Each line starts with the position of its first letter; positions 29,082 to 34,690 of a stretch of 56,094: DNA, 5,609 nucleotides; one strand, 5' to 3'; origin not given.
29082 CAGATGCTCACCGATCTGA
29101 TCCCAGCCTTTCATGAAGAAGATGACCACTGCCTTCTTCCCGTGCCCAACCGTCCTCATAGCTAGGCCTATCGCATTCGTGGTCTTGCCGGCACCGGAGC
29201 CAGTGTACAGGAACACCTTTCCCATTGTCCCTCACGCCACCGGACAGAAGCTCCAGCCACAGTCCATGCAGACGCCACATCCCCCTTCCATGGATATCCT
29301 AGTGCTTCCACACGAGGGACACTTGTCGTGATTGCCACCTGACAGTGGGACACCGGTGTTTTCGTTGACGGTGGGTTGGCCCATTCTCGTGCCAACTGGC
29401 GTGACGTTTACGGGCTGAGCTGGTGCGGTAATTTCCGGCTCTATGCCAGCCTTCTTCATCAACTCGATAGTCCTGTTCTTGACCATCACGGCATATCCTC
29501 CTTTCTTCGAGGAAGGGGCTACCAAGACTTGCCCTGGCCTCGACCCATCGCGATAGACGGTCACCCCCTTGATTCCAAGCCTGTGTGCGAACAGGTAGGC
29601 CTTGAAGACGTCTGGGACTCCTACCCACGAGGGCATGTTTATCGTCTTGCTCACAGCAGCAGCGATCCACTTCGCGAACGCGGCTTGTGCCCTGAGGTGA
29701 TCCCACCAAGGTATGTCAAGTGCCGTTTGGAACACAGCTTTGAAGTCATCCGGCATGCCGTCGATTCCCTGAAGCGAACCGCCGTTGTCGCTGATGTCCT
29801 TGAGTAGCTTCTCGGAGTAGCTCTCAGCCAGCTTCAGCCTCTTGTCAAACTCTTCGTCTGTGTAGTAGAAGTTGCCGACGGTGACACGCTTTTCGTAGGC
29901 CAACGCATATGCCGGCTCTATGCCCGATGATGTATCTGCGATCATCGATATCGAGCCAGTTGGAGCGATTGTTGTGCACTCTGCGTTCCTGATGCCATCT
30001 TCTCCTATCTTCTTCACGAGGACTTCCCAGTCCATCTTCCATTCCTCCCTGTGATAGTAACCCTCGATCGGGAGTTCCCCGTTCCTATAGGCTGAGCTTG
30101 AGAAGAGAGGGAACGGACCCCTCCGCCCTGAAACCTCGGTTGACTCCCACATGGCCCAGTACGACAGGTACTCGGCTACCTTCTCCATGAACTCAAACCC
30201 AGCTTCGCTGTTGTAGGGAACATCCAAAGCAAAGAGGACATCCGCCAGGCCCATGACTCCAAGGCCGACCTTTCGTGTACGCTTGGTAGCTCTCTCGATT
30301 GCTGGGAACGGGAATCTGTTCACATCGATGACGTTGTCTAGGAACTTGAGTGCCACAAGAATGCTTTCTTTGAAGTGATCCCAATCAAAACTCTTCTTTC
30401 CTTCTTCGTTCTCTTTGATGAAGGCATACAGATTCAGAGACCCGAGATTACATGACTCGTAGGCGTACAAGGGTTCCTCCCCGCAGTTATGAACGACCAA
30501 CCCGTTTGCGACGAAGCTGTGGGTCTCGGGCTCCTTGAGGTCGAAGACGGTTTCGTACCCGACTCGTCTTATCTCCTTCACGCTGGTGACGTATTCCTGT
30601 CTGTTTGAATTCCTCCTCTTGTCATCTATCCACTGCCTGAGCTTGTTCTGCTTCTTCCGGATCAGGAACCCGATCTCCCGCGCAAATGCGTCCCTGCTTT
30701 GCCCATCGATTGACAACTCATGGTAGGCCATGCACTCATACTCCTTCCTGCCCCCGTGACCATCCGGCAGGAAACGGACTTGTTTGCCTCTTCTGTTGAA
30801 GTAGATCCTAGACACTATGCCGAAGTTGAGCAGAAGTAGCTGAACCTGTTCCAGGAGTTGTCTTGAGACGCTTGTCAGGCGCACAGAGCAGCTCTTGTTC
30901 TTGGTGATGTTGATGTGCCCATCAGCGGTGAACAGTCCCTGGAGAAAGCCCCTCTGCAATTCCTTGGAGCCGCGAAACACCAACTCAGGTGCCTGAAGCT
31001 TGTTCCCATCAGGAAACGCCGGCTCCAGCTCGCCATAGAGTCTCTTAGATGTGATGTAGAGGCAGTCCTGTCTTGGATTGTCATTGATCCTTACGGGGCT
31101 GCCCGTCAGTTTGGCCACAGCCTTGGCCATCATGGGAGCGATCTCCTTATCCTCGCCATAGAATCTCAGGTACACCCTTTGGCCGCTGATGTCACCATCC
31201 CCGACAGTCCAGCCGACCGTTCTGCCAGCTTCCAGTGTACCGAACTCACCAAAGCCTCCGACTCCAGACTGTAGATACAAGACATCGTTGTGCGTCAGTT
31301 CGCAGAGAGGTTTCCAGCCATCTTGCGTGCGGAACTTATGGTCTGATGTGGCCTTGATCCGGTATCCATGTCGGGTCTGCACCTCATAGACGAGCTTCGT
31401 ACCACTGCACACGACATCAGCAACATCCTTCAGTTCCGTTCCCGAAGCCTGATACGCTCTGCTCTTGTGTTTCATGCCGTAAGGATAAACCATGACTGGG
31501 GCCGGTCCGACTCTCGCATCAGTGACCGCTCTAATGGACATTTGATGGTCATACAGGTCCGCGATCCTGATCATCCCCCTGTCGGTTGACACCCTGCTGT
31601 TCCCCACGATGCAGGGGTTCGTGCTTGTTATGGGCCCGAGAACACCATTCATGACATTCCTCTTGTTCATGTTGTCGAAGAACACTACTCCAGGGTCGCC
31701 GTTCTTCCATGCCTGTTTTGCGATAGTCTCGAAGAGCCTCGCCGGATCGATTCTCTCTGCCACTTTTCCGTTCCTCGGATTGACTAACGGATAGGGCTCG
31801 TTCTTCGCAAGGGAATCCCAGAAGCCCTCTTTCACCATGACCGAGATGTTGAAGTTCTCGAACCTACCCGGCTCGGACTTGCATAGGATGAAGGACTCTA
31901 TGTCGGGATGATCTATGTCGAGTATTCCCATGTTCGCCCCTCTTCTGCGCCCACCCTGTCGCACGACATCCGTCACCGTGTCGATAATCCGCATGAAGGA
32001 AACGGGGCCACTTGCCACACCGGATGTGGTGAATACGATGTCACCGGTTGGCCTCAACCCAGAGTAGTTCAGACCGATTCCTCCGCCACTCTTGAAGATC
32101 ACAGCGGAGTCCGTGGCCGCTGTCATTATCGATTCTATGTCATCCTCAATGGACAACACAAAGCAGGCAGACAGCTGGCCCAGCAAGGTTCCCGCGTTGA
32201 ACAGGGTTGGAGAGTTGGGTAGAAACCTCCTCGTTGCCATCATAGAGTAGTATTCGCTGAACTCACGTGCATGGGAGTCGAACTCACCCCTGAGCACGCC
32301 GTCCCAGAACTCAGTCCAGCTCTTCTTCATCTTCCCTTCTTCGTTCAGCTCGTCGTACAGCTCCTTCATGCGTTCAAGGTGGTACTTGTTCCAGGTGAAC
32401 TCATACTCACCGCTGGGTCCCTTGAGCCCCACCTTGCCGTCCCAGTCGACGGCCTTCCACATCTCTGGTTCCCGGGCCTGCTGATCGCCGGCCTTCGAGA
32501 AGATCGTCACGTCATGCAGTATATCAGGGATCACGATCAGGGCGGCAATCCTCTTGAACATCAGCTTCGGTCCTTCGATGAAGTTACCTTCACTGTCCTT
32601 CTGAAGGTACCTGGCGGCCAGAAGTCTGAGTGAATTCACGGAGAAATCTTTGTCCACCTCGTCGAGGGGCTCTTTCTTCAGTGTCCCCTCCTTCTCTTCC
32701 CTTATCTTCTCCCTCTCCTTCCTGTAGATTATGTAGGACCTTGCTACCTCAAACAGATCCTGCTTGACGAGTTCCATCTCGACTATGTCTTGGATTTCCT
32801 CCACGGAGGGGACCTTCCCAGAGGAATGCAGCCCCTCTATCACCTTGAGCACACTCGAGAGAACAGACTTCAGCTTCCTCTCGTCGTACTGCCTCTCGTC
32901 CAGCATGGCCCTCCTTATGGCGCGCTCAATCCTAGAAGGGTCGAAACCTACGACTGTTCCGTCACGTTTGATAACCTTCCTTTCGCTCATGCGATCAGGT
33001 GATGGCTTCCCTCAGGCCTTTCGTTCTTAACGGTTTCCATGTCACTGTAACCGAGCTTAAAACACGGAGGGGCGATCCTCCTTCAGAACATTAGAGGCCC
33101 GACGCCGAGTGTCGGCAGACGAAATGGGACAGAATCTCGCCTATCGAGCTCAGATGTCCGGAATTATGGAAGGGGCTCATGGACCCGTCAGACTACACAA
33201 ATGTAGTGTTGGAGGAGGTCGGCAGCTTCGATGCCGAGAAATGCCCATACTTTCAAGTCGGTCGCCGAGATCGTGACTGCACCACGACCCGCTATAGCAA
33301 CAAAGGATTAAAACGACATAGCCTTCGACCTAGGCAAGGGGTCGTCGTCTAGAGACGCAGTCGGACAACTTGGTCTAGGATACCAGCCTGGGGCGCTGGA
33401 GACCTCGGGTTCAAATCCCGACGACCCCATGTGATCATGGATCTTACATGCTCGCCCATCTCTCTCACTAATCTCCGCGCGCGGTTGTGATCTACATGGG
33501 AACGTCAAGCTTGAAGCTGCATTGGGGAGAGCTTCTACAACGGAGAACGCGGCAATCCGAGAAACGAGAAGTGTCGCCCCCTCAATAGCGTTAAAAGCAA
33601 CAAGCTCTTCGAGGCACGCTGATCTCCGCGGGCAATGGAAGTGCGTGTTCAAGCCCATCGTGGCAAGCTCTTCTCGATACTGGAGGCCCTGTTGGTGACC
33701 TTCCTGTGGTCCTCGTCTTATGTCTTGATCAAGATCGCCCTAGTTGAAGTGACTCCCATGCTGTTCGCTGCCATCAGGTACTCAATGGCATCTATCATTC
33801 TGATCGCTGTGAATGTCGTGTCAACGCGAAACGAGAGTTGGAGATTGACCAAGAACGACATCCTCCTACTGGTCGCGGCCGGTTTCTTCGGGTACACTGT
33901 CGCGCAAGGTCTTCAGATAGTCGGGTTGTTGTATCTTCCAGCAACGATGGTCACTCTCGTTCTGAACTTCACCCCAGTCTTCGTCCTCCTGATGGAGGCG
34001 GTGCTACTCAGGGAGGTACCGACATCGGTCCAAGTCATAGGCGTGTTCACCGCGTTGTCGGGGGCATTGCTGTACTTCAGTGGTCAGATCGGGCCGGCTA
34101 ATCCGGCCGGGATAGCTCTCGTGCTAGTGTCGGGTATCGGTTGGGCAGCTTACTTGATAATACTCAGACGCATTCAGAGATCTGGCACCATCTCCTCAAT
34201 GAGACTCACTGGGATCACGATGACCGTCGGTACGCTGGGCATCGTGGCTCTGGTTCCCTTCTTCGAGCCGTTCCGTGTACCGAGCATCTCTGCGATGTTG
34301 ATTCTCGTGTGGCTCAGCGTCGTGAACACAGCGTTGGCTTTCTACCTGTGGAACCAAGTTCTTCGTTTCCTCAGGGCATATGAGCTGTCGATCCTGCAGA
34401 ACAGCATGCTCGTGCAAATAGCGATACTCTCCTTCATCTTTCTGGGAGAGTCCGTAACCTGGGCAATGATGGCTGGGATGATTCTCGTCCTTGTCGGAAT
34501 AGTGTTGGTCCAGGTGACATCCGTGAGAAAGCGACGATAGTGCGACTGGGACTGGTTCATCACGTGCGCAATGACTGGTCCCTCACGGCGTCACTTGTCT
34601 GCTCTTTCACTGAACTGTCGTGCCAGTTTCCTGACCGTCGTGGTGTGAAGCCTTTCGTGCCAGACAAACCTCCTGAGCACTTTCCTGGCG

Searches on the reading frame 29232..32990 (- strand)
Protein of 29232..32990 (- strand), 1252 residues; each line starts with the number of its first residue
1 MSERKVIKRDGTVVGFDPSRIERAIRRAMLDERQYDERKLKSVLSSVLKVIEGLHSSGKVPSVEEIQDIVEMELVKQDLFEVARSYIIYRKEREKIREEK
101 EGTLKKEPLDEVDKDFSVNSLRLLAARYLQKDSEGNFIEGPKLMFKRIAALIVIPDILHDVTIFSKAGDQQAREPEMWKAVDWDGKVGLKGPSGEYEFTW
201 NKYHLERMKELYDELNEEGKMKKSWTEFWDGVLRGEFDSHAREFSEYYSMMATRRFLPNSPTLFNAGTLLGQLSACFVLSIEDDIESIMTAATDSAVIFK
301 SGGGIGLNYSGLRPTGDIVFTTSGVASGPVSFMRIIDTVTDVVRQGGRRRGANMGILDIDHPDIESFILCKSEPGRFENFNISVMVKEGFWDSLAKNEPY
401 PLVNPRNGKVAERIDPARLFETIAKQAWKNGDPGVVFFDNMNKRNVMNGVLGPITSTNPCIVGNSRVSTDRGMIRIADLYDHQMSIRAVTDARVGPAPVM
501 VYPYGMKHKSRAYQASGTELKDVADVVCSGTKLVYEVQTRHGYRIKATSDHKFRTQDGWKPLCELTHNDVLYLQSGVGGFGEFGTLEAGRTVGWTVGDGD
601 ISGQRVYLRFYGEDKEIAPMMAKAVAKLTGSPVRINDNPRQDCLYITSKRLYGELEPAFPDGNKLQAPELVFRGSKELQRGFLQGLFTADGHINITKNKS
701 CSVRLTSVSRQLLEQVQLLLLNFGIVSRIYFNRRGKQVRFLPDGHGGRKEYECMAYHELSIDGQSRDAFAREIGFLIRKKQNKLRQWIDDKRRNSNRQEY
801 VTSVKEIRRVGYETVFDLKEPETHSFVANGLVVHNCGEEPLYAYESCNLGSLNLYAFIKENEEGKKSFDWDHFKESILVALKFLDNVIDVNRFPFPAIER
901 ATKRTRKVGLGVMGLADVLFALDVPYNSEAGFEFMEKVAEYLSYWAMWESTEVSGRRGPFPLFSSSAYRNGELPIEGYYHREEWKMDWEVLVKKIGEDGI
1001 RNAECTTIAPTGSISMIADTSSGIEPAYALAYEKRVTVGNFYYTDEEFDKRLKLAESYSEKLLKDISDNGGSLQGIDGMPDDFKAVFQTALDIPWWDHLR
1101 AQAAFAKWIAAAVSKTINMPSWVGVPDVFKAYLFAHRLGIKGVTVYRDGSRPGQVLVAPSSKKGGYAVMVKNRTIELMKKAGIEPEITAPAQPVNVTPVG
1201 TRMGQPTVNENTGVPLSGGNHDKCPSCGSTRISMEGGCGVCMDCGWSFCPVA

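Call 38: search_protein_families(library=pfam, proteins=[window:29232-32990:-])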
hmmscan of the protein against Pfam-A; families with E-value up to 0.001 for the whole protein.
window:29232-32990:- (1252 aa): 5 families
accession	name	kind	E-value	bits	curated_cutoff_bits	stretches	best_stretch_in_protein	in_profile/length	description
PF02867.20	Ribonuc_red_lgC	-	2.1e-139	466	23.9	1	274-1146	1-523/523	Ribonucleotide reductase, barrel domain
PF03477.21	ATP-cone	-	4.8e-22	78.7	25.8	1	5-94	2-87/88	ATP cone domain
PF14528.11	LAGLIDADG_3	-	9.6e-21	74.3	22.5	1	677-774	1-82/82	LAGLIDADG-like domain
PF14890.11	Intein_splicing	-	1.2e-18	67.9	35.8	1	503-835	18-155/155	Intein splicing domain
PF00317.26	Ribonuc_red_lgN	-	2.8e-15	56.6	28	1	115-269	2-75/77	Ribonucleotide reductase, all-alpha domain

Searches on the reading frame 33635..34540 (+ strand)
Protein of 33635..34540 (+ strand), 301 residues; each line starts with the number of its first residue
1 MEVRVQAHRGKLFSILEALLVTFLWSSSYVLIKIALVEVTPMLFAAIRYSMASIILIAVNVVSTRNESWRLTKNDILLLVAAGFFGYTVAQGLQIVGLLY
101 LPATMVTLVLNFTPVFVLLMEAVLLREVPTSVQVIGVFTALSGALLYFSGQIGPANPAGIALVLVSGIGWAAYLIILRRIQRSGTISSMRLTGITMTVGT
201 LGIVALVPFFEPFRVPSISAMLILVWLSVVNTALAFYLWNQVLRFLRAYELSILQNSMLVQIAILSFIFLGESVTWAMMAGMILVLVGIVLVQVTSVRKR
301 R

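Call 38: search_protein_families(library=pfam, proteins=[window:33635-34540:+])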
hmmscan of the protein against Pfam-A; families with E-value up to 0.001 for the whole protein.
window:33635-34540:+ (301 aa): 1 family
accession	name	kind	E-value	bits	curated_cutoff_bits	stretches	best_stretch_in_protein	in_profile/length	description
PF00892.27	EamA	-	1.9e-39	135.5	28.2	2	14-148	3-134/135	EamA-like transporter family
